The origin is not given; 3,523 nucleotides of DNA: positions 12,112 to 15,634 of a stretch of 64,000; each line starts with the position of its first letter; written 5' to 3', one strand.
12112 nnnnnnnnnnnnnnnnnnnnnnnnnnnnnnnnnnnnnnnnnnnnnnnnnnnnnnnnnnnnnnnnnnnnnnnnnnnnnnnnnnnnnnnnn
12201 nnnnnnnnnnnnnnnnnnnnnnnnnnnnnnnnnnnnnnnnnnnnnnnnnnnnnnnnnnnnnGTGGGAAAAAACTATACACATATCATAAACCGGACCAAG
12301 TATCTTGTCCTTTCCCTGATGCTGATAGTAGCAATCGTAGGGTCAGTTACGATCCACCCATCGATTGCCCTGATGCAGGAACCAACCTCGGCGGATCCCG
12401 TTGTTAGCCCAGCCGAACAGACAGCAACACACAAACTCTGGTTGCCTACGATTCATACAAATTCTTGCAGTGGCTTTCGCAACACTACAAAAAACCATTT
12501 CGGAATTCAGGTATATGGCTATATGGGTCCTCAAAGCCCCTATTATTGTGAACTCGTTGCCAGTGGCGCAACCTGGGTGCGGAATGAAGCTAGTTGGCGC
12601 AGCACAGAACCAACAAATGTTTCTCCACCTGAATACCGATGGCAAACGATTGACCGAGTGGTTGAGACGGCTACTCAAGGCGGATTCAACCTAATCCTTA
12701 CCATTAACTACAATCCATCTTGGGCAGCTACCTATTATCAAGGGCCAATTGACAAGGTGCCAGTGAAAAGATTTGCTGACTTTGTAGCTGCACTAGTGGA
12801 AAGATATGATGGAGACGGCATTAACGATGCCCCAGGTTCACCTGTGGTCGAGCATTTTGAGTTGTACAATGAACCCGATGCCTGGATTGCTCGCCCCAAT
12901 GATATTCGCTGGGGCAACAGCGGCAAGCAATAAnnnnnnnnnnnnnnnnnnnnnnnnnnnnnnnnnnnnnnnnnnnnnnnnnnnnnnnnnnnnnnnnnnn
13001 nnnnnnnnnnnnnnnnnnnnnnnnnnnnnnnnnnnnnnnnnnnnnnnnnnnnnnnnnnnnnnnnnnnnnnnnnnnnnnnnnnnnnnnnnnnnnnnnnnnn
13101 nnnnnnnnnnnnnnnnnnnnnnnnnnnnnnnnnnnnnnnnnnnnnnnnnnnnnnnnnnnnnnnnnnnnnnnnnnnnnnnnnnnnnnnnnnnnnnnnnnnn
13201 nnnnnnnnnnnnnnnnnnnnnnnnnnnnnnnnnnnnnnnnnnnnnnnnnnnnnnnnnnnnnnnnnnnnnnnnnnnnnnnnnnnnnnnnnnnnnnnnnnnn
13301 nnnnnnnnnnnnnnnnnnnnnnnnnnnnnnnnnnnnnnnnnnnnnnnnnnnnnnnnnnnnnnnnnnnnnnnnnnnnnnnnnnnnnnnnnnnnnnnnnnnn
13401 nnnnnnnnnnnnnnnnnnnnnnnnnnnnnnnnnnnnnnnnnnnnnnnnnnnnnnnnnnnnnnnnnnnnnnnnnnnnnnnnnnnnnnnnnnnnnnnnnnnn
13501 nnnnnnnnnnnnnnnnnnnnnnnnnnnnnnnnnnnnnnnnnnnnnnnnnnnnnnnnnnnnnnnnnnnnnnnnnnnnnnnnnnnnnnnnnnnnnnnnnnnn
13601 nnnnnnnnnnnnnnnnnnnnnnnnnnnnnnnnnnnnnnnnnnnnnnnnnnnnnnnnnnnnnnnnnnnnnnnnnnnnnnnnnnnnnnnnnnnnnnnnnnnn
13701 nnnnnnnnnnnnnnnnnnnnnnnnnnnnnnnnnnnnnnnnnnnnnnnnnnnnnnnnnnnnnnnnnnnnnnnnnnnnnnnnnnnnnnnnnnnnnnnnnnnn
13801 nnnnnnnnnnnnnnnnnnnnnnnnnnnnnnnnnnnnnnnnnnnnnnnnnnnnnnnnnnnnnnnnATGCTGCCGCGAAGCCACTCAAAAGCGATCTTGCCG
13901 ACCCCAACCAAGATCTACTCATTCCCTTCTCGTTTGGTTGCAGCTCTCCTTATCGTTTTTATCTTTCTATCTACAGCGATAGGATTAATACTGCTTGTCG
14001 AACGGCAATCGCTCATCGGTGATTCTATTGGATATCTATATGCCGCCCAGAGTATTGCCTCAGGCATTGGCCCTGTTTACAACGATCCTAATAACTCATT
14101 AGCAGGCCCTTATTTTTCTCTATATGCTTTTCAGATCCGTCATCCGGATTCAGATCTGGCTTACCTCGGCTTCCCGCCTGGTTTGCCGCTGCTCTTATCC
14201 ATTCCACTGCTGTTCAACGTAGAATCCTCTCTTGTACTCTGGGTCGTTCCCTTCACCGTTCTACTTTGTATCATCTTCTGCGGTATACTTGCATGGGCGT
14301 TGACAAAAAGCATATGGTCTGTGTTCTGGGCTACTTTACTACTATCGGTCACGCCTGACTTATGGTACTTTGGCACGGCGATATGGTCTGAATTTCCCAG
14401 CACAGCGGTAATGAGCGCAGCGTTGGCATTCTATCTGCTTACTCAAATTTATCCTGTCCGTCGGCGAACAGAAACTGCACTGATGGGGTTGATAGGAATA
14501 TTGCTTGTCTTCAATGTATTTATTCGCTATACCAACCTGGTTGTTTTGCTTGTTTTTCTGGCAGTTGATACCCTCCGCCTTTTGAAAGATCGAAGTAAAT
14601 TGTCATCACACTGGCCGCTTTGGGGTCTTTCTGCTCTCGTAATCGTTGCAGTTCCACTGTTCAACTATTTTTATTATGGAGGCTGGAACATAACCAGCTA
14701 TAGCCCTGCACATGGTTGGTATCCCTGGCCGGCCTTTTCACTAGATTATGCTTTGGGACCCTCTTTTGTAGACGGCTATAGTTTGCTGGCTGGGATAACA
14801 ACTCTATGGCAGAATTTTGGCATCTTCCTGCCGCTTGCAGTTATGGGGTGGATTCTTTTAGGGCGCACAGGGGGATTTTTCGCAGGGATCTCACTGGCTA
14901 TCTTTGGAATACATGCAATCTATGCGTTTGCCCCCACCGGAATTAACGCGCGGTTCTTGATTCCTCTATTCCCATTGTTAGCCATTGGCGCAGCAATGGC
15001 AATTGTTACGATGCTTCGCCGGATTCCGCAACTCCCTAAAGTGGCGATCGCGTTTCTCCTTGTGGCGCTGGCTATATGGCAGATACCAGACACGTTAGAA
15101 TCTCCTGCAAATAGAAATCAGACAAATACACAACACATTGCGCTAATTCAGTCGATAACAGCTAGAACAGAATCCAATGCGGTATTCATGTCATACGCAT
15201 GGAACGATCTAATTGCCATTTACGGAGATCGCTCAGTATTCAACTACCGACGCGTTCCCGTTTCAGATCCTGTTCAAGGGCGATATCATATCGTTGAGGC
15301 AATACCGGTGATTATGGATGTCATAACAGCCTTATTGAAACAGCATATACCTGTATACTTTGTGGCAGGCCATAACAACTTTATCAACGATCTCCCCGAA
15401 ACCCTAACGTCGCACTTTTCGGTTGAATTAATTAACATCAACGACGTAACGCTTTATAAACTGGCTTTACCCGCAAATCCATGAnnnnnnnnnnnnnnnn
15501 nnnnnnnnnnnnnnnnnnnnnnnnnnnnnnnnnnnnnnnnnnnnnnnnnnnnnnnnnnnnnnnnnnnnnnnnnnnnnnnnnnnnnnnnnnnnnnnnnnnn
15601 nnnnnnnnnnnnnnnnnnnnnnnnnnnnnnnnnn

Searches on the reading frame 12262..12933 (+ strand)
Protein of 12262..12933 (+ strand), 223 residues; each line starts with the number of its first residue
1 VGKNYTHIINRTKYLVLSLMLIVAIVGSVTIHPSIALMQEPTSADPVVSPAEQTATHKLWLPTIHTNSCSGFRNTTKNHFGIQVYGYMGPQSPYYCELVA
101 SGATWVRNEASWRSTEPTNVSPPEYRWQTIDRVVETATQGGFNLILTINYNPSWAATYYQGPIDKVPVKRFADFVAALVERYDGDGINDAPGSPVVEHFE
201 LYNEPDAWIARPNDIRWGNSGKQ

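Call 10: search_protein_families(library=pfam, proteins=[window:12262-12933:+], max_evalue=0.001)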
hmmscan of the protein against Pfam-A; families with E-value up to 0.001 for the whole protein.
window:12262-12933:+ (223 aa): 1 family
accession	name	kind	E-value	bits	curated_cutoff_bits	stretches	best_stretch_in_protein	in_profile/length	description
PF13204.13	Apiosidase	-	0.00049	20.2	26.5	1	108-184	67-141/320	Apiosidase-like, catalytic domain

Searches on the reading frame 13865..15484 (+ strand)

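Call 9: search_protein_families(library=pfam, proteins=[window:13865-15484:+], max_evalue=0.001)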
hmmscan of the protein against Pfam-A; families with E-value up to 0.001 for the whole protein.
window:13865-15484:+ (539 aa): 0 families

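Call 11: search_protein_families(library=pfam, proteins=[window:13865-15484:+], max_evalue=10)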
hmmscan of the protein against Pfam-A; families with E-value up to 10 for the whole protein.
window:13865-15484:+ (539 aa): 1 family
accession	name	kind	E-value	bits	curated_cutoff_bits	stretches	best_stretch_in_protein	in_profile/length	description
PF05545.16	FixQ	-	0.031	14.7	29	1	130-149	14-33/49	Cbb3-type cytochrome oxidase component FixQ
